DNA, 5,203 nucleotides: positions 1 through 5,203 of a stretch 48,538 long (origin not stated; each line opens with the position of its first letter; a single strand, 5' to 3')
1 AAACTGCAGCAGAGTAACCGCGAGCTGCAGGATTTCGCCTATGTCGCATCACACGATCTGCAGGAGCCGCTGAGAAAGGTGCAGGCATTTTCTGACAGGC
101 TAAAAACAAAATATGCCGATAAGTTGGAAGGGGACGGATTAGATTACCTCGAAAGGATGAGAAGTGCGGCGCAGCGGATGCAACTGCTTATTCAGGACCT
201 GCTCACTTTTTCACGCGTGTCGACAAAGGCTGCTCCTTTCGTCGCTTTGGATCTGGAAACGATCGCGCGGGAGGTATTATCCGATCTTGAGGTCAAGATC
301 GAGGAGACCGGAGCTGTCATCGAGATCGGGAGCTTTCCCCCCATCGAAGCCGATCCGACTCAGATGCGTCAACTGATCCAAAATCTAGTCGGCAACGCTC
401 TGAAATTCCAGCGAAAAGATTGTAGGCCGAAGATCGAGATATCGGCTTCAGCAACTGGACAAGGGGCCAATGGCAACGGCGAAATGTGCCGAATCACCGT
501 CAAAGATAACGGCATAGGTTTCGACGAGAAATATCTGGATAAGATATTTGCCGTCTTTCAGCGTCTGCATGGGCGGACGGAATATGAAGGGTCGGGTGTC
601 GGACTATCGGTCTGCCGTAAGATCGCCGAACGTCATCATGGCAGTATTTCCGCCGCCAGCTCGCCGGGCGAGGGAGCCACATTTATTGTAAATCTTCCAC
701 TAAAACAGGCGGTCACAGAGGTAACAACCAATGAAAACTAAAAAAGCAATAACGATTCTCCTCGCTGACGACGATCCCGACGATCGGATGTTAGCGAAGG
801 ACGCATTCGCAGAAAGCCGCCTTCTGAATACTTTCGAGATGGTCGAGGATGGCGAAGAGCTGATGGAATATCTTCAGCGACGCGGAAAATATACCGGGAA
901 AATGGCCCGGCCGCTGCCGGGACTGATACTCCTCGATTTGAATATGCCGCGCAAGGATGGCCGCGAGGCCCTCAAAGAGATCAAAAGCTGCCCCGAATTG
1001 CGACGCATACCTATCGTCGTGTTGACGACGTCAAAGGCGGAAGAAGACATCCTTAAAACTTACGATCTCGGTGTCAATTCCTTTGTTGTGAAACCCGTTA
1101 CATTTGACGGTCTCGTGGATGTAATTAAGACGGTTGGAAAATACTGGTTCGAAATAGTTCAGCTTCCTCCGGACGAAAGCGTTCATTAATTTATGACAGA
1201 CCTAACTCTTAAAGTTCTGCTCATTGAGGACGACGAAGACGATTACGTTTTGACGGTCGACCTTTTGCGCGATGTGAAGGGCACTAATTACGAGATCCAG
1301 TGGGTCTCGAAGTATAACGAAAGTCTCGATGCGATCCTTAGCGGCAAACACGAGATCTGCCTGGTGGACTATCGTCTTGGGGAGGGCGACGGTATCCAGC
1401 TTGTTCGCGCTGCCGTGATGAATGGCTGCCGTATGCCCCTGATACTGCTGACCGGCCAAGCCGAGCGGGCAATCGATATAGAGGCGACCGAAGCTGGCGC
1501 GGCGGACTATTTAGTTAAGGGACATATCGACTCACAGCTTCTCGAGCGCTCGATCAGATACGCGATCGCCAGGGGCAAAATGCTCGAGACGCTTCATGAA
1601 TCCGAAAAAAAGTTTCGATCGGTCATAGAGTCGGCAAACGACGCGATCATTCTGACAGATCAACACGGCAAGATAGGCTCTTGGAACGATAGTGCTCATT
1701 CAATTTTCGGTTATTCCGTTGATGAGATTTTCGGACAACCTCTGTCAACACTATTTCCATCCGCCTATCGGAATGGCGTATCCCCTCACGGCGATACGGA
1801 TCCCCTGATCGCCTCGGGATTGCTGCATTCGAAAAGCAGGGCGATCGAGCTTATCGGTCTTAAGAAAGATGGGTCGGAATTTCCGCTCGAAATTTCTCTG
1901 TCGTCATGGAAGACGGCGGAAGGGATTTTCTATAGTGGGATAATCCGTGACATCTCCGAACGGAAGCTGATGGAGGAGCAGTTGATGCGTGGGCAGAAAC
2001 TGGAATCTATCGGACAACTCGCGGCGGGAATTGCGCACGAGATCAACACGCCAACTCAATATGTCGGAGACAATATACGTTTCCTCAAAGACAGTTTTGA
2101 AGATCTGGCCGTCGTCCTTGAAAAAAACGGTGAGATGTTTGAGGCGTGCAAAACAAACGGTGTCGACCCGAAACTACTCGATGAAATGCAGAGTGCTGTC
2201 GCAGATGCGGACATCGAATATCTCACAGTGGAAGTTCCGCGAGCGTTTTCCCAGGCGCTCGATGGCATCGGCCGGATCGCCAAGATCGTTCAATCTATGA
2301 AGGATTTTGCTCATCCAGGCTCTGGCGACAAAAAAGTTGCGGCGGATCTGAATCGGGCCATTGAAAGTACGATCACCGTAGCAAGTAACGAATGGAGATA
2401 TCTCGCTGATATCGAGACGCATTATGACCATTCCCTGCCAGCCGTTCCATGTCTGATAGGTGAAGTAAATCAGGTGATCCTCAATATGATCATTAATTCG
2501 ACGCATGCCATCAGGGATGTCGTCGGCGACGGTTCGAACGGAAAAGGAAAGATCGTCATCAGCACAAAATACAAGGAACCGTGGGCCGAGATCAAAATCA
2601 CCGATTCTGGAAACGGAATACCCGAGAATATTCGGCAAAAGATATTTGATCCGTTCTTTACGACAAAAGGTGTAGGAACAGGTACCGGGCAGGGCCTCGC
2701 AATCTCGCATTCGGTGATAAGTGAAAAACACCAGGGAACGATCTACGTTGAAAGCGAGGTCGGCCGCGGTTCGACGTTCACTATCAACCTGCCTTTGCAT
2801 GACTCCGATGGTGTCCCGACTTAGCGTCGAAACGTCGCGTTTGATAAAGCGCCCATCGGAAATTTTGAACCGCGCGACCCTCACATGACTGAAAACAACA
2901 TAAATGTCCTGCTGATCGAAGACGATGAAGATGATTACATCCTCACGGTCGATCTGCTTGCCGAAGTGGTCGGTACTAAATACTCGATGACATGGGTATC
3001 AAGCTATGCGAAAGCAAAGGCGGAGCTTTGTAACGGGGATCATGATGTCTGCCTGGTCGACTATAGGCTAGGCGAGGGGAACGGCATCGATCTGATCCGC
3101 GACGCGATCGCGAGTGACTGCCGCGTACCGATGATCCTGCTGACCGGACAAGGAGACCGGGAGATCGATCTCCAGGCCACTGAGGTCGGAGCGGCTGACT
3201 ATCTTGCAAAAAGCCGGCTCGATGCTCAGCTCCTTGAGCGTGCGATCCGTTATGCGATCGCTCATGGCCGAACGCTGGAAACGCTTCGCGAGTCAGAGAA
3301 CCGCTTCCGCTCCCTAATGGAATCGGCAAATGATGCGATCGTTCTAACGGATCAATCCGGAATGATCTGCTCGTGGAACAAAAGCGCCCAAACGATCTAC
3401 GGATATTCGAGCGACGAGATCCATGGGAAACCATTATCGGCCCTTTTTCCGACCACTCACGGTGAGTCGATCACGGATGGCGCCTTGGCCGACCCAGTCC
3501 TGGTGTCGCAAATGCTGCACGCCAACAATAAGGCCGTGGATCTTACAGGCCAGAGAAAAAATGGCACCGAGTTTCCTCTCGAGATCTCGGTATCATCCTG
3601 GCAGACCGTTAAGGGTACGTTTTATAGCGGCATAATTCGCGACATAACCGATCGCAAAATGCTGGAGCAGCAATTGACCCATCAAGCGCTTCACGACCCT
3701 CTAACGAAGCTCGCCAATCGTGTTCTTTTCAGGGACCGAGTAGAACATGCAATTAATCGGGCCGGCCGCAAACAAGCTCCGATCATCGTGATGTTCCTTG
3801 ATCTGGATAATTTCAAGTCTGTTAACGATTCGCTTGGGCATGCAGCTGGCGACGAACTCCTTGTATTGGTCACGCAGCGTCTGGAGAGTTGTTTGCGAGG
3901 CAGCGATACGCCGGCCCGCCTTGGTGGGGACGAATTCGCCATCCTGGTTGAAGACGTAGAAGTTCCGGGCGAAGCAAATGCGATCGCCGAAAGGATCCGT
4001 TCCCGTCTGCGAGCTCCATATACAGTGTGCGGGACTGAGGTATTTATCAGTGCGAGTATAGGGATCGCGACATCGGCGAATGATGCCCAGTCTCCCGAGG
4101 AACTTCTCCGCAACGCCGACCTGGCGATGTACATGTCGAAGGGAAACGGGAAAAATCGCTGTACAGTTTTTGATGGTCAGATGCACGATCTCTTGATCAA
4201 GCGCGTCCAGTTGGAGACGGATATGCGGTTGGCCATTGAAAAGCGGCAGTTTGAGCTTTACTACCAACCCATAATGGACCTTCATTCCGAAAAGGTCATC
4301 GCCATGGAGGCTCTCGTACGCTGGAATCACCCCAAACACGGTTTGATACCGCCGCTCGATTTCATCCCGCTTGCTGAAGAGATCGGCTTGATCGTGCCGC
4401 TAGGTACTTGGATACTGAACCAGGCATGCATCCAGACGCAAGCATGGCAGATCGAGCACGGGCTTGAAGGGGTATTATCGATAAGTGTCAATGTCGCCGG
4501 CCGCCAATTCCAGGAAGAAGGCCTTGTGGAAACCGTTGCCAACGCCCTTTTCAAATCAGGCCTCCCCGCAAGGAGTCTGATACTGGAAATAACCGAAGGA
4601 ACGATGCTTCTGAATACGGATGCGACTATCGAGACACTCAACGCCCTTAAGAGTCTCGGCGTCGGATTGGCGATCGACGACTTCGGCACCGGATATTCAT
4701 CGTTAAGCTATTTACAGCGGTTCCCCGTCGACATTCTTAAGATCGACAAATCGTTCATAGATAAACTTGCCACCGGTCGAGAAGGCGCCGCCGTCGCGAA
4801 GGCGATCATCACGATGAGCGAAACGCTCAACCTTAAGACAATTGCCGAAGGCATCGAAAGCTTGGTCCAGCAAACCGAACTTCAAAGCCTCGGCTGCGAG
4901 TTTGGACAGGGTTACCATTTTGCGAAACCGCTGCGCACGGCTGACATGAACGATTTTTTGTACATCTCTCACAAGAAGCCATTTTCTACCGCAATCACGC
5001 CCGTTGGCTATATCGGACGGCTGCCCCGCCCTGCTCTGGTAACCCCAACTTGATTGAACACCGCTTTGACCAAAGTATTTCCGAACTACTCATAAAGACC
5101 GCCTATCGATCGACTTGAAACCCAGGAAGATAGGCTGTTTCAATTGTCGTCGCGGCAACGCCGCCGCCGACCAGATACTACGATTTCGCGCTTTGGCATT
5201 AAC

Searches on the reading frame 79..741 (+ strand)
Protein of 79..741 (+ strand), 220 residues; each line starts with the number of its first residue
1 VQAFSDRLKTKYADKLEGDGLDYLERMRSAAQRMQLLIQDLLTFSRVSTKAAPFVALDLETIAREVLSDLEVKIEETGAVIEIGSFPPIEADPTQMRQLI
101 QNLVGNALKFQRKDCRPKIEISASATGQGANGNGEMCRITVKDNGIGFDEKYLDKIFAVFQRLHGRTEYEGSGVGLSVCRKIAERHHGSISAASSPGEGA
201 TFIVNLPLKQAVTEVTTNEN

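Call 9: search_protein_families(library=pfam, max_evalue=0.001, proteins=[window:79-741:+])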
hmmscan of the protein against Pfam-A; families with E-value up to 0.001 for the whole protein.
window:79-741:+ (220 aa): 2 families
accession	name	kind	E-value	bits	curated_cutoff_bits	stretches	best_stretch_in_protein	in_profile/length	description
PF02518.31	HATPase_c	-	2.6e-29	102.3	26.4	1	92-209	2-110/111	Histidine kinase-, DNA gyrase B-, and HSP90-like ATPase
PF00512.31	HisKA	-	4.2e-06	27.1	26.9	1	2-47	21-63/66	His Kinase A (phospho-acceptor) domain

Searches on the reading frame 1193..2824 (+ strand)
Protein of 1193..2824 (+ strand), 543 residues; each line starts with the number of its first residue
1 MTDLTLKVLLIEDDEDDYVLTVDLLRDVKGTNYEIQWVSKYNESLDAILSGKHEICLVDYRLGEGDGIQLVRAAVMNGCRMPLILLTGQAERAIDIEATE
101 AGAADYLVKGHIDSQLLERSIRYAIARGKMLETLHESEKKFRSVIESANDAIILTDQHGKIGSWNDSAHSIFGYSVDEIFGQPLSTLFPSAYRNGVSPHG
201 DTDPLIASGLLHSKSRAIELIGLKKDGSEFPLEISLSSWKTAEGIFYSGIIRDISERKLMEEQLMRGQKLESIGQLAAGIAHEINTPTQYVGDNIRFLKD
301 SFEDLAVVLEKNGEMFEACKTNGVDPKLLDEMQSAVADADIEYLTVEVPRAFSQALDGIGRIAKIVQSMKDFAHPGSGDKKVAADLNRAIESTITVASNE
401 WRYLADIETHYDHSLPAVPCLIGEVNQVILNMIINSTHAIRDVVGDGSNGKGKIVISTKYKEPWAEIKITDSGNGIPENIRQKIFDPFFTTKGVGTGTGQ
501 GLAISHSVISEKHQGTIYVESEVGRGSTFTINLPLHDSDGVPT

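Call 9: search_protein_families(library=pfam, max_evalue=0.001, proteins=[window:1193-2824:+])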
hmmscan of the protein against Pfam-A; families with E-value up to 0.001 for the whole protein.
window:1193-2824:+ (543 aa): 6 families
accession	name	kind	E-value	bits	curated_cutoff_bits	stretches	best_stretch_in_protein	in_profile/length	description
PF02518.31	HATPase_c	-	2.7e-22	79.8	26.4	1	425-536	6-110/111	Histidine kinase-, DNA gyrase B-, and HSP90-like ATPase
PF13426.13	PAS_9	-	2.1e-14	54.1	27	1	149-256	1-103/103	PAS domain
PF00989.32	PAS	-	4.7e-13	49.6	22.6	1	140-254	2-113/113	PAS fold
PF00072.30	Response_reg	-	1.8e-11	44.6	30.2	1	8-118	1-108/111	Response regulator receiver domain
PF13188.13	PAS_8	-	5.4e-08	32.9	21.8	1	140-191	2-50/65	PAS domain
PF08448.16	PAS_4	-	7.1e-07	29.9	23.1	1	146-258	2-109/110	PAS fold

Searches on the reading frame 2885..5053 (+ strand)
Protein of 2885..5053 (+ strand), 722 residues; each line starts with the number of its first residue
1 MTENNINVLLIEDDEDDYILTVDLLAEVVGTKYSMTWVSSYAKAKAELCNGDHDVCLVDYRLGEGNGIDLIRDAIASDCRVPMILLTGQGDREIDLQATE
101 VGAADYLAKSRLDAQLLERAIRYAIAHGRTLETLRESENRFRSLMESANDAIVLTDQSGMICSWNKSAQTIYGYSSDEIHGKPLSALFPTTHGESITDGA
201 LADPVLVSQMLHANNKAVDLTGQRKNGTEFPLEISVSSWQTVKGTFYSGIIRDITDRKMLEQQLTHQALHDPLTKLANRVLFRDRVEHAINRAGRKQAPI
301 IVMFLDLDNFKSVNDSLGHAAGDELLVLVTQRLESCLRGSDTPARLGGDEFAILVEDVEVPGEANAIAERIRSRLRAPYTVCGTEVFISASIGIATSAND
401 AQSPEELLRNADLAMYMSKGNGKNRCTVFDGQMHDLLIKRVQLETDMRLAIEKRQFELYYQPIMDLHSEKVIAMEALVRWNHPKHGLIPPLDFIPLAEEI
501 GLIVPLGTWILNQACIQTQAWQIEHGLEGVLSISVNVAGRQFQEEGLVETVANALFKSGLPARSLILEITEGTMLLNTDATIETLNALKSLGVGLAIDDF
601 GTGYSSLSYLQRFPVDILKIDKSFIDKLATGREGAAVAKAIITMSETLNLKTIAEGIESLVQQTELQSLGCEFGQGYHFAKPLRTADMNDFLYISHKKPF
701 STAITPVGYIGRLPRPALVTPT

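Call 9: search_protein_families(library=pfam, max_evalue=0.001, proteins=[window:2885-5053:+])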
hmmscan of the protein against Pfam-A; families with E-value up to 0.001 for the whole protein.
window:2885-5053:+ (722 aa): 7 families
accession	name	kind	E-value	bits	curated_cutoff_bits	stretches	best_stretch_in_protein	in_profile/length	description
PF00563.25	EAL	-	7.3e-76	255.1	31.3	1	446-682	3-236/236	EAL domain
PF00990.26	GGDEF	-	3.6e-49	167.1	23.8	1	268-425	1-161/161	Diguanylate cyclase, GGDEF domain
PF13426.13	PAS_9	-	6.2e-16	59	27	1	149-256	1-103/103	PAS domain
PF00072.30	Response_reg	-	7e-13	49.2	30.2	1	8-119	1-109/111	Response regulator receiver domain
PF00989.32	PAS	-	2.2e-11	44.2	22.6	1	140-254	2-113/113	PAS fold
PF13188.13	PAS_8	-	2e-10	40.7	21.8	1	139-193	1-52/65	PAS domain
PF08448.16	PAS_4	-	3.1e-07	31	23.1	1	146-258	2-109/110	PAS fold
